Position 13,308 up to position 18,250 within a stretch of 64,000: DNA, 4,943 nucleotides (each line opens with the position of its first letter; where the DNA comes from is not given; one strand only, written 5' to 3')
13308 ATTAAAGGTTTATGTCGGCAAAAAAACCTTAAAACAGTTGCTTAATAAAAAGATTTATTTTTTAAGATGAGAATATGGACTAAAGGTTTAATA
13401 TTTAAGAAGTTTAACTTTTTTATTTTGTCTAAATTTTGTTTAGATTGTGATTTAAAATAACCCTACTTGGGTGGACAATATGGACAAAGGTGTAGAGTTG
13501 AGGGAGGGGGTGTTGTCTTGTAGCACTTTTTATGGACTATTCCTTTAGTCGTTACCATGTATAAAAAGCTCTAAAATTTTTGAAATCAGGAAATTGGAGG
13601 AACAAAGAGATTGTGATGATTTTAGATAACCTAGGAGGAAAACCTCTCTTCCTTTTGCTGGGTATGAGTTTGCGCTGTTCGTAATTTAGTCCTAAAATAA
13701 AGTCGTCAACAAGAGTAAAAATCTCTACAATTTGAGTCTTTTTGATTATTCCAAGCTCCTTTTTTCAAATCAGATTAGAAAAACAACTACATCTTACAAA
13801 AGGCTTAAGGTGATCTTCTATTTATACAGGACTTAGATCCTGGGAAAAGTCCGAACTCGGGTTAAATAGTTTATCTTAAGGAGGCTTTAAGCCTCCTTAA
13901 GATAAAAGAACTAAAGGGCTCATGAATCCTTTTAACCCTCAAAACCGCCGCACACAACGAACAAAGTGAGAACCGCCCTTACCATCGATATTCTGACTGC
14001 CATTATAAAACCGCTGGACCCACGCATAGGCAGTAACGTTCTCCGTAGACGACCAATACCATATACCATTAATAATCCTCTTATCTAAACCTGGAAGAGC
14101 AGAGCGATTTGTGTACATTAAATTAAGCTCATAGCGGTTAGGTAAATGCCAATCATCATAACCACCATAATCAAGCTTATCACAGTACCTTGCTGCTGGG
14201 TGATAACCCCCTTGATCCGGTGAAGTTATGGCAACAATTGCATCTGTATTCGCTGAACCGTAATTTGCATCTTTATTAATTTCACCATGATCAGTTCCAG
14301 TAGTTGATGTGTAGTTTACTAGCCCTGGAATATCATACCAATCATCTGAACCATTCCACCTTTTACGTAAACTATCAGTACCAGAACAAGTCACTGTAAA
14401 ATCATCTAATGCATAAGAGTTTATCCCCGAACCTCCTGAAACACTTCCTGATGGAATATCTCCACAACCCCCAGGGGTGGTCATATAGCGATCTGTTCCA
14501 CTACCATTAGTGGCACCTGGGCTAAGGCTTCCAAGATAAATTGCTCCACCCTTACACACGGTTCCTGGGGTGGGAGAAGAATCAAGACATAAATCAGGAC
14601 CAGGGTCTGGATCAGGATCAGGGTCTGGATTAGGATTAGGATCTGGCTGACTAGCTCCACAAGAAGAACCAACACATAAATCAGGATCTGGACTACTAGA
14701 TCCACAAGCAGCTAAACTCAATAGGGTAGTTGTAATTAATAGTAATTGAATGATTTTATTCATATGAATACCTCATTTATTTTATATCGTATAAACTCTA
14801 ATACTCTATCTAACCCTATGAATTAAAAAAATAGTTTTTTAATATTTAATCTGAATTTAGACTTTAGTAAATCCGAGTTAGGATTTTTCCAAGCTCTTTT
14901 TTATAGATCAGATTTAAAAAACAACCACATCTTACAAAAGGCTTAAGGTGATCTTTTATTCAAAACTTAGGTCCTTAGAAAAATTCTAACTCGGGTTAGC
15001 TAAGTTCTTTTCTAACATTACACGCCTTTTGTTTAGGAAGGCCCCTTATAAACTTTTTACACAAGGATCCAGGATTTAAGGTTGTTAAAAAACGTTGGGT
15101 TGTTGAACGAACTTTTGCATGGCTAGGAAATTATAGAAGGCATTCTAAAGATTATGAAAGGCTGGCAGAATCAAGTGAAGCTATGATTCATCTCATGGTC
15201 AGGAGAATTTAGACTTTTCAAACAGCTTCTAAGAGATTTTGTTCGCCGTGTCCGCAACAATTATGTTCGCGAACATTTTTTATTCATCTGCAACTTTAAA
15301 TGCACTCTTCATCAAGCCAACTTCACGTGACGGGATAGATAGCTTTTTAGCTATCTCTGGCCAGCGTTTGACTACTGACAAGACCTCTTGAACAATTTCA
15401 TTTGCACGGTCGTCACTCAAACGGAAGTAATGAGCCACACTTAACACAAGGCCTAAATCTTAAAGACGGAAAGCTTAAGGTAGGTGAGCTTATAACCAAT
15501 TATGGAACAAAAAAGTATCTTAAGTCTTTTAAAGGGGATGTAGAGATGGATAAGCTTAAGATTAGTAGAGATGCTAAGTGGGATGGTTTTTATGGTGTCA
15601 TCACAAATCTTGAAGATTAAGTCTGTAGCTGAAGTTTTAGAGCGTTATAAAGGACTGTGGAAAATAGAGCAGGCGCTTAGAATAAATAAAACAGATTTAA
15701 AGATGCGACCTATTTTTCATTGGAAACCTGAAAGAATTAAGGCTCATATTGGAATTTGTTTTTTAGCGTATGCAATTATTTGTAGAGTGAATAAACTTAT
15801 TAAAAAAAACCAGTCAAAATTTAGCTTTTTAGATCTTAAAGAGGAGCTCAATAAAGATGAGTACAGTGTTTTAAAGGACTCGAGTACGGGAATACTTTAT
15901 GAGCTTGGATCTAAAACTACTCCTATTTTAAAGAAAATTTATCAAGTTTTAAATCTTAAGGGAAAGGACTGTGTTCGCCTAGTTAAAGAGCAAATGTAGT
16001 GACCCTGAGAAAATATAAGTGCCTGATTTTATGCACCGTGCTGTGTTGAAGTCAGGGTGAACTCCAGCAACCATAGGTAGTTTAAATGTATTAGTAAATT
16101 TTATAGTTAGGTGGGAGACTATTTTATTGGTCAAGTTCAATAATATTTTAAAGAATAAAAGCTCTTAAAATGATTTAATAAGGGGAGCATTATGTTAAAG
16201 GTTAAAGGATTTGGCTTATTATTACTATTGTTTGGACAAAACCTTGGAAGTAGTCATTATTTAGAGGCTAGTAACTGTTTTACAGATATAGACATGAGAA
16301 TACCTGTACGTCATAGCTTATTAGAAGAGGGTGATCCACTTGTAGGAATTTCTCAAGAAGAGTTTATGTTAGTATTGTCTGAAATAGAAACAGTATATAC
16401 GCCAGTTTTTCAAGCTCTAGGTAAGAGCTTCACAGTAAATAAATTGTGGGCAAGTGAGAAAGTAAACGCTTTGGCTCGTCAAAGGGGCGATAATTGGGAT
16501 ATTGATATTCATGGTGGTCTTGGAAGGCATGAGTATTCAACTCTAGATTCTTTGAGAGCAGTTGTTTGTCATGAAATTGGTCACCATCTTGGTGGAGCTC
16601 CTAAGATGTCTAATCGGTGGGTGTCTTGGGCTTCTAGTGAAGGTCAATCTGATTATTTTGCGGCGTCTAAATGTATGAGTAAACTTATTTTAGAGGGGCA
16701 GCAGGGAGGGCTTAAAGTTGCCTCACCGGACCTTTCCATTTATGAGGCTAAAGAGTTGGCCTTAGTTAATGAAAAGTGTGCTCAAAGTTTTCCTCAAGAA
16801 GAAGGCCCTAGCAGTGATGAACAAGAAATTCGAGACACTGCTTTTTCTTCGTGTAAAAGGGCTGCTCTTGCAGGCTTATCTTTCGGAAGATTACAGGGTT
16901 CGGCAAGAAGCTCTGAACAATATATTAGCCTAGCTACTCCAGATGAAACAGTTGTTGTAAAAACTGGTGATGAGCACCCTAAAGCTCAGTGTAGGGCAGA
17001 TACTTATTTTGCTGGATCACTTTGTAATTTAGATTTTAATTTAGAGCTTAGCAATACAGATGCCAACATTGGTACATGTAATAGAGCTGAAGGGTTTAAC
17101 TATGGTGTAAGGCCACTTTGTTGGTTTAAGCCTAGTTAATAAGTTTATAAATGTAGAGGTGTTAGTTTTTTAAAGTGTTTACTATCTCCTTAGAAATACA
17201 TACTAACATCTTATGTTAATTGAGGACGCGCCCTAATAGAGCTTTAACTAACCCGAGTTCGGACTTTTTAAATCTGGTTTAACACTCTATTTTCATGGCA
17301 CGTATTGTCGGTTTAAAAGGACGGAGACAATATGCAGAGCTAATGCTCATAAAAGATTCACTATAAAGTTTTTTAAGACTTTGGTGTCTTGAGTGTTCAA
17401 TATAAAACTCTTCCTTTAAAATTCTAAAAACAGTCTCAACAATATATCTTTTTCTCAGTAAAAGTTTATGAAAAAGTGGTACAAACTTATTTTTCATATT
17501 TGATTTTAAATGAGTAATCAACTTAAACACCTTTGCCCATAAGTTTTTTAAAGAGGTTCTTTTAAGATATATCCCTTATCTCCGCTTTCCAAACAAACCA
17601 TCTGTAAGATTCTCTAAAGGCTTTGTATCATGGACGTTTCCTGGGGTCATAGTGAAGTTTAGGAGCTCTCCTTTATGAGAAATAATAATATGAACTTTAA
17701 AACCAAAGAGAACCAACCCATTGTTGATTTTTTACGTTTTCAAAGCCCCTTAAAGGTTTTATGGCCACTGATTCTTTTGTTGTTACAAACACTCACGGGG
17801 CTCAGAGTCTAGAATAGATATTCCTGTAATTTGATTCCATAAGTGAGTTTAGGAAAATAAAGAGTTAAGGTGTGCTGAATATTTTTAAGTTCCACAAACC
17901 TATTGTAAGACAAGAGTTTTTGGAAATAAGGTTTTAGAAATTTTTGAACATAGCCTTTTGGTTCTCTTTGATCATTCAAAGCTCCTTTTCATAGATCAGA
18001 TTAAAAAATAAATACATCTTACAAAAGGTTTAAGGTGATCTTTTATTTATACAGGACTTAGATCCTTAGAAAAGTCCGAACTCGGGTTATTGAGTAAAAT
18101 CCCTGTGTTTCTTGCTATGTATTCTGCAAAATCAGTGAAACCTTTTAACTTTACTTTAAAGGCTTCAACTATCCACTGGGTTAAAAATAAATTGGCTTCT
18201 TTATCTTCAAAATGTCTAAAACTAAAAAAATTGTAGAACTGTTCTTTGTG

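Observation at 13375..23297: A ~9.8 kb IS-riddled genomic island bracketed by diverged direct repeats that duplicate the manB 3' end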

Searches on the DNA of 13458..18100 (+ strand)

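Call 70: search_dna_similar(query=window:13458-18100:+, collection=phages, mode=distant, max_rows=8)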
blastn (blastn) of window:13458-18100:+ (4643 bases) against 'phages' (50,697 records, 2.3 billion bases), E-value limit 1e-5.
No match.

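Call 72: search_dna_similar(query=window:13458-18100:+, collection=plasmids, mode=distant, max_rows=8)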
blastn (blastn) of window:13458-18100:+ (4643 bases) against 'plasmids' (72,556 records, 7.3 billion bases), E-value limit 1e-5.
Records with a match: 2; places in all: 2; records where one place covers at least 80% of the query: 0.
Best place of each record, by identity: 90-95% 1; 60-80% 1.
By first word of the organism name: Aliarcobacter 1; Bacillus 1.
By predicted mobility (MOB-suite, as given by PLSDB): non-mobilizable 2.
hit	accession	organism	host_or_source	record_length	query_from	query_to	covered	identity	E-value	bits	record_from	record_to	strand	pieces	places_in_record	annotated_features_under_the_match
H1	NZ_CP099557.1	Aliarcobacter cryaerophilus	Chicken meat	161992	2222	2320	2%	74.8%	1e-7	68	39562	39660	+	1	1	none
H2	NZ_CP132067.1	Bacillus mycoides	whole organism,soil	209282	1633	1676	1%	90.9%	5e-6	63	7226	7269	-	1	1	none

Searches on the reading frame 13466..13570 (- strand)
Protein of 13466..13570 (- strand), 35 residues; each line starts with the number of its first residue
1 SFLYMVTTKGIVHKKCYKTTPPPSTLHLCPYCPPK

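Call 21: search_protein_families(library=pfam, proteins=[window:13466-13570:-], max_evalue=1)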
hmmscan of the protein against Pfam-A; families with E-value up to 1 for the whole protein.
seq(35 aa): 1 family
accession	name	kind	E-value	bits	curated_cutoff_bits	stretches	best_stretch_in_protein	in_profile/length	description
PF13831.12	PHD_2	-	0.015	15.2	28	1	11-32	13-35/36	PHD-finger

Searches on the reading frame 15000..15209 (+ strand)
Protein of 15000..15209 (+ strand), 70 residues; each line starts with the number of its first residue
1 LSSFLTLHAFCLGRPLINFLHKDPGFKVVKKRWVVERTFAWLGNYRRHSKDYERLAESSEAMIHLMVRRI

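Call 21: search_protein_families(library=pfam, proteins=[window:15000-15209:+], max_evalue=1)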
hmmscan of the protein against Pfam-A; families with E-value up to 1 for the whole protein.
seq(70 aa): 2 families
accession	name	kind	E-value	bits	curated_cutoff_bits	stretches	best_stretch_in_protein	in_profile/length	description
PF13586.12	DDE_Tnp_1_2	-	6.6e-11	42.9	29.2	1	7-68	23-81/86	Transposase DDE domain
PF01609.27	DDE_Tnp_1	-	7.7e-07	29.5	23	1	28-64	156-193/200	Transposase DDE domain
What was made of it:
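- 15000..15209 (+): IS5-family transposase C-terminal fragment. PF13586 DDE_Tnp_1_2 at 6.6e-11 (call 21).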

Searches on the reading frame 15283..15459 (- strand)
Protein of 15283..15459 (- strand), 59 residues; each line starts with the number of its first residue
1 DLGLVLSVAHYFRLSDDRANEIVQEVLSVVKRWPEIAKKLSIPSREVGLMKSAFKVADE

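Call 21: search_protein_families(library=pfam, proteins=[window:15283-15459:-], max_evalue=1)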
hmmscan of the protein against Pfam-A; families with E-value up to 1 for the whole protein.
seq(59 aa): 0 families

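Call 31: search_protein_families(library=ncbifam, proteins=[window:15283-15459:-], max_evalue=0.1)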
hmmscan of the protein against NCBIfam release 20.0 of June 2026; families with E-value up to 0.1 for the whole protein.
seq(59 aa): 0 families

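Call 51: search_solved_structures(query=window:15283-15459:-, max_evalue=10, show_alignments=2)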
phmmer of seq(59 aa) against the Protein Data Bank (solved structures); distinct sequences matched with E-value up to 10: 4.
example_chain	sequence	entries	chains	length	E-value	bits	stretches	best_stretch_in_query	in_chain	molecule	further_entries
7rkc_A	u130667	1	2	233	0.085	16.7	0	13-55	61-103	D_3_633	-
8tm9_A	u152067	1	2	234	0.12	16.2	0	13-53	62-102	D_3_633_8x peptide bound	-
8tlp_A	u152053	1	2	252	0.18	15.7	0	13-53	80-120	D_3_633_8x, no peptide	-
5h78_A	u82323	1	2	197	6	10.9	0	7-31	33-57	cAMP-dependent protein kinase type II-alpha regulatory subunit,DHR14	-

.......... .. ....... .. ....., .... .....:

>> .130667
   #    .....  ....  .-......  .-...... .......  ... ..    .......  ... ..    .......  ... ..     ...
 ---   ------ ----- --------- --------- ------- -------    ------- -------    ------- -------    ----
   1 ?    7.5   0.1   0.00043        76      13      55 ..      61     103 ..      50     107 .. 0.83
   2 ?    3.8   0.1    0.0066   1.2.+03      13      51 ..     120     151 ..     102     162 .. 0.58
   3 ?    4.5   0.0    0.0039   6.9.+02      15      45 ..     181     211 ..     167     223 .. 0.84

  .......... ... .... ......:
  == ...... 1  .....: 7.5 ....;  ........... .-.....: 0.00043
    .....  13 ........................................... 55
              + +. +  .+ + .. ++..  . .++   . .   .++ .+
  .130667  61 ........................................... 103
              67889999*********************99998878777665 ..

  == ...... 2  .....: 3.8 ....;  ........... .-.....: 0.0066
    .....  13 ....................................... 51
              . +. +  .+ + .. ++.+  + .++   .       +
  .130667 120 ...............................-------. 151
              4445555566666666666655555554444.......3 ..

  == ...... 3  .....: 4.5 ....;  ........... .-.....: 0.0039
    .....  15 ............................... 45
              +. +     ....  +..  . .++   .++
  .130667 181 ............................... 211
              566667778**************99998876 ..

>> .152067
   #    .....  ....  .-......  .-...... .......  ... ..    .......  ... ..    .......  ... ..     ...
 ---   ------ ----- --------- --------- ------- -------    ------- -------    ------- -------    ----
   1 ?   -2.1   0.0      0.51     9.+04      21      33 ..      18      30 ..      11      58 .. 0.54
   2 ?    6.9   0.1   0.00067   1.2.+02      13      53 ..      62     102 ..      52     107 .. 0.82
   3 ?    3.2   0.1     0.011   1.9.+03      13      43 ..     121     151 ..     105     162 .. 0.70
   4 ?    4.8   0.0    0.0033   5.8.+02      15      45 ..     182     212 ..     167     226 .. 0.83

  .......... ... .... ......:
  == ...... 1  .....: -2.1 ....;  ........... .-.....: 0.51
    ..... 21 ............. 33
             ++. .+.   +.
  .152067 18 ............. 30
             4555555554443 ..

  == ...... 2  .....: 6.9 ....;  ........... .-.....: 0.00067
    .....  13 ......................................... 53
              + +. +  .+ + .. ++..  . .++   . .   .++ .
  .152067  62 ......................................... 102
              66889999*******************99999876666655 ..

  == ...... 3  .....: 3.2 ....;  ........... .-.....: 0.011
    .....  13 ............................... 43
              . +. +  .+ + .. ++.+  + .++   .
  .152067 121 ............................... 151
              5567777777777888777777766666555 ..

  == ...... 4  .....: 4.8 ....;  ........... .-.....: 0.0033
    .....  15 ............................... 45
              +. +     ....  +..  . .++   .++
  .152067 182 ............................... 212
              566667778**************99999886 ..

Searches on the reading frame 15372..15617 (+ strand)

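Call 21: search_protein_families(library=pfam, proteins=[window:15372-15617:+], max_evalue=1)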
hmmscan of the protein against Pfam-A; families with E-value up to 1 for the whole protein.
seq(82 aa): 0 families

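Call 31: search_protein_families(library=ncbifam, proteins=[window:15372-15617:+], max_evalue=0.1)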
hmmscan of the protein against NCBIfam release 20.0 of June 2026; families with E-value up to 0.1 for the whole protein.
seq(82 aa): 1 family
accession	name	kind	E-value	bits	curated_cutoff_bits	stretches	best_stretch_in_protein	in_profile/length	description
NF033559.2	transpos_IS1634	equivalog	0.0017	17.5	100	1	31-81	313-368/483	IS1634 family transposase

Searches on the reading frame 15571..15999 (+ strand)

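Call 9: search_protein_families(library=pfam, proteins=[window:15571-15999:+], max_evalue=0.01)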
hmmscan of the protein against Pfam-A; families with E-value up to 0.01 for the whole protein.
window:15571-15999:+ (142 aa): 0 families

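Call 31: search_protein_families(library=ncbifam, proteins=[window:15571-15999:+], max_evalue=0.1)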
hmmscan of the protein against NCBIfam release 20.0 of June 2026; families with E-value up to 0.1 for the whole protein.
window:15571-15999:+ (142 aa): 5 families
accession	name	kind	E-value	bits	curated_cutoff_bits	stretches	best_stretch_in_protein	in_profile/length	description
NF033559.2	transpos_IS1634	equivalog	4.5e-25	88.6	100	1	4-130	359-482/483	IS1634 family transposase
NF049999.1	transpos_IS701_3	equivalog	0.00013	21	170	1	17-70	304-357/412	IS701 family transposase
NF049921.1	transpos_IS701_2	equivalog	0.025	14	250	1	20-77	237-291/318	IS701 family transposase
NF003919.0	PRK05443.1-4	equivalog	0.029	12.6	908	1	17-66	303-352/730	RNA degradosome polyphosphate kinase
TIGR00632.1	vsr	subfamily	0.051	13.9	97.85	1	27-97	30-99/119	DNA mismatch endonuclease Vsr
